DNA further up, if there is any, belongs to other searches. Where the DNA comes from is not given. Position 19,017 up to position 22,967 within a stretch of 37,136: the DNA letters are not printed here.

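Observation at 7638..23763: Repeated two-gene cassette: a class-III-signal-peptide adaptor gene translationally coupled to a giant secreted protein gene, Cys-rich in cassettes 1-2 (three copies here, a fourth at 30158-37136)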

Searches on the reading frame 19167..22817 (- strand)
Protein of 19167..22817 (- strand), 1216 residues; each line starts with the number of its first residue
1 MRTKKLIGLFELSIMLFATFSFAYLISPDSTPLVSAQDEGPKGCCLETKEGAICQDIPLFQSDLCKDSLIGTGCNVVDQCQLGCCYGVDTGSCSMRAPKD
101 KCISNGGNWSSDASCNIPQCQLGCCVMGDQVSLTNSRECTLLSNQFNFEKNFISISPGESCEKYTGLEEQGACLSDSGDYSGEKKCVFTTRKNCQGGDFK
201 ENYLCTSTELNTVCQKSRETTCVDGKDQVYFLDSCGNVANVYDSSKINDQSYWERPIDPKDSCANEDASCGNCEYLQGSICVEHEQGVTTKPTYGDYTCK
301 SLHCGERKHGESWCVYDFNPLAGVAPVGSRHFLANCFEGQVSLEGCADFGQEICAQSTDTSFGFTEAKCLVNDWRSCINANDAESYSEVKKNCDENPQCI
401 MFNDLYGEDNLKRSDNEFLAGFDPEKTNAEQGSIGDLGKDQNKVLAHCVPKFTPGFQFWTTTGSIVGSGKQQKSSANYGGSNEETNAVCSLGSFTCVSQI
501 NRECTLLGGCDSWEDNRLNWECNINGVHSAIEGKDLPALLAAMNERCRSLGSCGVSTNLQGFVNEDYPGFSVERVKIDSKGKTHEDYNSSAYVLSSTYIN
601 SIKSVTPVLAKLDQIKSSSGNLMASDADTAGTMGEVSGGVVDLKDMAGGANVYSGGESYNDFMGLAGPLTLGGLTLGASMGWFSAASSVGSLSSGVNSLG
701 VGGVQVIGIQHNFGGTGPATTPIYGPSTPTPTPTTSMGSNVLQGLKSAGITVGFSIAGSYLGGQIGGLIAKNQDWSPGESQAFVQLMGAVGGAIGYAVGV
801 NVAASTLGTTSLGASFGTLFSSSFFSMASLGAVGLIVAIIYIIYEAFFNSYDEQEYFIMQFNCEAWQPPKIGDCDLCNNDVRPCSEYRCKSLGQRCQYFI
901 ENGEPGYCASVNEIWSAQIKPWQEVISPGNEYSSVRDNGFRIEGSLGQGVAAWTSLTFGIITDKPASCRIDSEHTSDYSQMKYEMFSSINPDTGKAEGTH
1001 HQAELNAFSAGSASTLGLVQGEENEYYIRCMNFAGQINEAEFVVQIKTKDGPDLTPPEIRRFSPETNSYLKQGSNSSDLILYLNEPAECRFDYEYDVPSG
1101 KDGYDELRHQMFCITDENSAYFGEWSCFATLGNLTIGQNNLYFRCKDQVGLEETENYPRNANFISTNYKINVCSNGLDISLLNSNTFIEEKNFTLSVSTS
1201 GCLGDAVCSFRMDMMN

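Call 6: search_protein_families(library=pfam, max_evalue=0.1, proteins=[window:19167-22817:-])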
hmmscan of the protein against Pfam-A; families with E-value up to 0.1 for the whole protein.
window:19167-22817:- (1216 aa): 0 families

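Call 15: search_solved_structures(query=window:19167-22817:-, max_evalue=1)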
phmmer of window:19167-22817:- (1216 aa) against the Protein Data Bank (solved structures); distinct sequences matched with E-value up to 1: 1.
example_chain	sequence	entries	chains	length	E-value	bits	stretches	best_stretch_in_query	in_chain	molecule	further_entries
6jyg_A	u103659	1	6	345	0.16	12.7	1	688-748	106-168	L-threonine 3-dehydrogenase, putative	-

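Call 31: find_homologous_proteins(query=window:19167-22817:-, max_evalue=0.001)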
Query window:19167-22817:- (1216 aa): 213 proteins with E <= 0.001 among 3619 candidates; the best 120 are listed.
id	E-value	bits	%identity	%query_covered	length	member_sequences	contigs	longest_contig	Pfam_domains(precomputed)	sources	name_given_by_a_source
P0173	0.0e+0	2845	100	100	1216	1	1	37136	-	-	-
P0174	0.0e+0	1879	66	100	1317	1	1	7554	-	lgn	-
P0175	0.0e+0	1852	66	99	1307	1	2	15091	-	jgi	jgi:hypothetical protein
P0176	0.0e+0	1846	65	100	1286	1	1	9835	-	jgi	jgi:hypothetical protein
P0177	0.0e+0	1823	62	100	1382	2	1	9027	-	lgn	-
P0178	0.0e+0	1743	61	100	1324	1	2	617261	-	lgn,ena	-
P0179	0.0e+0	1722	61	100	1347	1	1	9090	-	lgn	-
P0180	0.0e+0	1718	61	99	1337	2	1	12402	-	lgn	-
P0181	0.0e+0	1686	62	100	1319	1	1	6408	-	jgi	-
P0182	0.0e+0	1658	59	100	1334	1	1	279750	-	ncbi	ncbi:MAG: hypothetical protein QXX68_01135 [Candidatus Pacearchaeota archaeon]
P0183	0.0e+0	1596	57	98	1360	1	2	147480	-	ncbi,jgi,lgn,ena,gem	-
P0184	0.0e+0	1427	51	99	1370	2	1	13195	-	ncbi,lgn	ncbi:MAG: sulfite exporter TauE/SafE family protein [Candidatus Pacearchaeota archaeon]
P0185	0.0e+0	1395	50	100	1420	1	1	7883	-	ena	-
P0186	0.0e+0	1391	50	100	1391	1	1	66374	-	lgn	-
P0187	0.0e+0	1358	51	100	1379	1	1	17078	-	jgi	jgi:hypothetical protein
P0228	2.3e-266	905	39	100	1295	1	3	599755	-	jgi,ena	-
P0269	7.5e-104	367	28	96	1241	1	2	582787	PF15418.13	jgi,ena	-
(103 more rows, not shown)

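Call 34: find_encoding_contigs(protein=P0269, flank=10000, max_places=1)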
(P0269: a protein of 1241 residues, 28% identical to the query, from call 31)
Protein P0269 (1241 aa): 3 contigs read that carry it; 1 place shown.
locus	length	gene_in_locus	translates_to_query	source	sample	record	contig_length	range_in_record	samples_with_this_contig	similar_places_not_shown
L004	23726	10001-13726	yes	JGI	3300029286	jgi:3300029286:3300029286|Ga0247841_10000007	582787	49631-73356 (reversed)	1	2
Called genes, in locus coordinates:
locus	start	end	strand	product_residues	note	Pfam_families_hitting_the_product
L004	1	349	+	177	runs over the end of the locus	-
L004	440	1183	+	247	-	PF00705:PCNA_N, PF02144:Rad1 (weak), PF02747:PCNA_C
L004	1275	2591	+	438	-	PF02403:Seryl_tRNA_N, PF00587:tRNA-synt_2b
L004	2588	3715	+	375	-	PF00579:tRNA-synt_1b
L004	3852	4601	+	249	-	-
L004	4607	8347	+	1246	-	-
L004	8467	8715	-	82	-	PF05016:ParE_toxin (weak), PF15781:ParE-like_toxin (faint)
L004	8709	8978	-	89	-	PF04014:MazE_antitoxin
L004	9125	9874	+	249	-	-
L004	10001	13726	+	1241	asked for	PF15418:DUF4625 (faint)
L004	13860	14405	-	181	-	-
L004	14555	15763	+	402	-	PF00579:tRNA-synt_1b, PF01479:S4, PF22421:SYY_C-terminal (weak)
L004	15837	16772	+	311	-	PF00579:tRNA-synt_1b (faint)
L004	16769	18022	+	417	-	PF00534:Glycos_transf_1, PF13692:Glyco_trans_1_4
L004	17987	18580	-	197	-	PF13238:AAA_18 (weak)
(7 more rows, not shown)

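Call 35: find_encoding_contigs(protein=P0228, flank=10000, max_places=1)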
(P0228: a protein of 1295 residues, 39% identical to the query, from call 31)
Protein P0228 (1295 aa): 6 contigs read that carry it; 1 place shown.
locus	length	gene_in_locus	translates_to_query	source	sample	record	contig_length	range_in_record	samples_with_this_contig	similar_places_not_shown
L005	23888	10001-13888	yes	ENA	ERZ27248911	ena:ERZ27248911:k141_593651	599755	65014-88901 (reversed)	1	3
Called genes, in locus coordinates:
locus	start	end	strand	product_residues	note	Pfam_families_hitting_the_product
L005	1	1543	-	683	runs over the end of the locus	PF02463:SMC_N (weak), PF13175:AAA_15 (weak), PF13476:AAA_23, PF13558:SbcC_Walker_B (weak)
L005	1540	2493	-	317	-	PF13685:Fe-ADH_2 (weak), PF01761:DHQ_synthase, PF24621:DHQS_C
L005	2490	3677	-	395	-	PF00149:Metallophos, PF12850:Metallophos_2 (faint)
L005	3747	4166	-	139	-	-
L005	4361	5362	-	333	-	PF00814:TsaD, PF22521:HypF_C_2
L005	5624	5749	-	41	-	-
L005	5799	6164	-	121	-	PF02643:DUF192 (weak)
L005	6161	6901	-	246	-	PF01978:TrmB, PF01022:HTH_5 (faint)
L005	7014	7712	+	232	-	PF05175:MTS, PF10294:Methyltransf_16 (weak), PF02475:TRM5-TYW2_MTfase (weak), PF06325:PrmA, PF13847:Methyltransf_31, PF13649:Methyltransf_25 (weak)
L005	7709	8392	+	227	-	PF02592:Vut_1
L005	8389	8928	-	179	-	PF18894:PhageMetallopep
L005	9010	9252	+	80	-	-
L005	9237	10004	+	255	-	-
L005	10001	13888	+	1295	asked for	-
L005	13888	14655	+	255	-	-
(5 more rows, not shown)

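Call 44: search_protein_families(library=ncbifam, max_evalue=0.1, proteins=[window:19167-22817:-])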
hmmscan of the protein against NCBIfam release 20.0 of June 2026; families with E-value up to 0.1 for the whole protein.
window:19167-22817:- (1216 aa): 0 families

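Call 48: predict_structure(alignment_id=A2)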
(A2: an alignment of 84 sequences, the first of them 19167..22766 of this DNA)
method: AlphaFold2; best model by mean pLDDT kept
length: 1199 residues; sequences in the alignment: 84
mean_pLDDT: 79.7   pTM: 0.65
mean pLDDT of the five models: 79.7, 79.5, 77.5, 76.6, 75.3
residues with pLDDT >= 90: 563; 70-90: 371; 50-70: 90; < 50: 175
segments of 3 or more residues with pLDDT < 50: 1-22, 512-514, 602-621, 634-733, 786-811
pLDDT, mean of each block of 10 residues (from residue 1): 36 38 75 88 86 85 91 88 90 89 88 85 88 85 78 91 88 89 95 94 89 96 95 94 86 90 91 93 91 92 89 94 91 91 86 94 95 96 96 94 96 93 93 94 70 60 86 96 88 85 84 68 97 96 91 93 88 92 92 84 41 38 69 45 34 28 28 29 32 32 37 34 37 51 67 77 79 65 50 36 38 58 76 87 96 92 93 93 86 84 95 94 92 91 94 93 92 84 93 86 95 89 92 91 93 88 96 87 79 94 92 93 95 86 90 87 67 64 66 58
secondary structure, 60 per line:
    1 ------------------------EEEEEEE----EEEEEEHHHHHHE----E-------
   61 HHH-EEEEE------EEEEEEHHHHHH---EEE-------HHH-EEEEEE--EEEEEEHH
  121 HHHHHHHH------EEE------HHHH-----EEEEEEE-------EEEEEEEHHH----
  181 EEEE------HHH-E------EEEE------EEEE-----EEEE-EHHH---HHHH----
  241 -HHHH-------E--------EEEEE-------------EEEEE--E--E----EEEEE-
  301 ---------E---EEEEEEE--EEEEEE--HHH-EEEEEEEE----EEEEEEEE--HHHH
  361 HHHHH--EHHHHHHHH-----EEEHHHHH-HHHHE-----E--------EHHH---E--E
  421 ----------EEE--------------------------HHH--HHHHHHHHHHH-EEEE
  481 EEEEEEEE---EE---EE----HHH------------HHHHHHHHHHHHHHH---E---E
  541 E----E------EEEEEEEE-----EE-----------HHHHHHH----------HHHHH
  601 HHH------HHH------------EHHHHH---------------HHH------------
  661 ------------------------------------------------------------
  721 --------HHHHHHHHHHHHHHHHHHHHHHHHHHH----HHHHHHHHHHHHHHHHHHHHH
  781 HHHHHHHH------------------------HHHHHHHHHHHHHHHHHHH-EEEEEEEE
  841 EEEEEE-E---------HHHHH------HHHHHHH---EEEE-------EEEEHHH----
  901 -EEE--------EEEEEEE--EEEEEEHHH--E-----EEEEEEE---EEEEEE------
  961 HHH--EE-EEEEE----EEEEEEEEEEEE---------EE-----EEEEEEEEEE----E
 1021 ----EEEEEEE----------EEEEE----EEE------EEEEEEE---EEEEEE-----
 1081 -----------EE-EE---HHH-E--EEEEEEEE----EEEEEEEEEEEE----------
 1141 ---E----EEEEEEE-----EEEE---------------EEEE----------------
elements in order (helices of 4 or more, strands of 3 or more residues): E25-31 E36-41 H42-47 E65-69 E76-81 H82-87 E91-93 E105-110 E113-118 H119-128 E135-137 H144-147 E153-159 E167-173 E181-184 E202-205 E212-215 E221-224 H233-236 H242-245 E262-266 E280-284 E295-299 E314-320 E323-328 E335-342 E347-354 H357-365 H369-376 E382-384 H385-389 H391-394 E431-433 H465-475 E477-488 H518-532 E553-560 H579-585 H596-603 H626-630 H729-755 H760-788 H813-831 E833-846 H858-862 H869-875 E879-882 E890-893 E902-904 E913-919 E922-927 E939-945 E949-954 E969-973 E978-989 E1006-1015 E1025-1031 E1042-1046 E1051-1053 E1060-1066 E1070-1075 E1107-1114 E1119-1130 E1149-1155 E1161-1164 E1180-1183
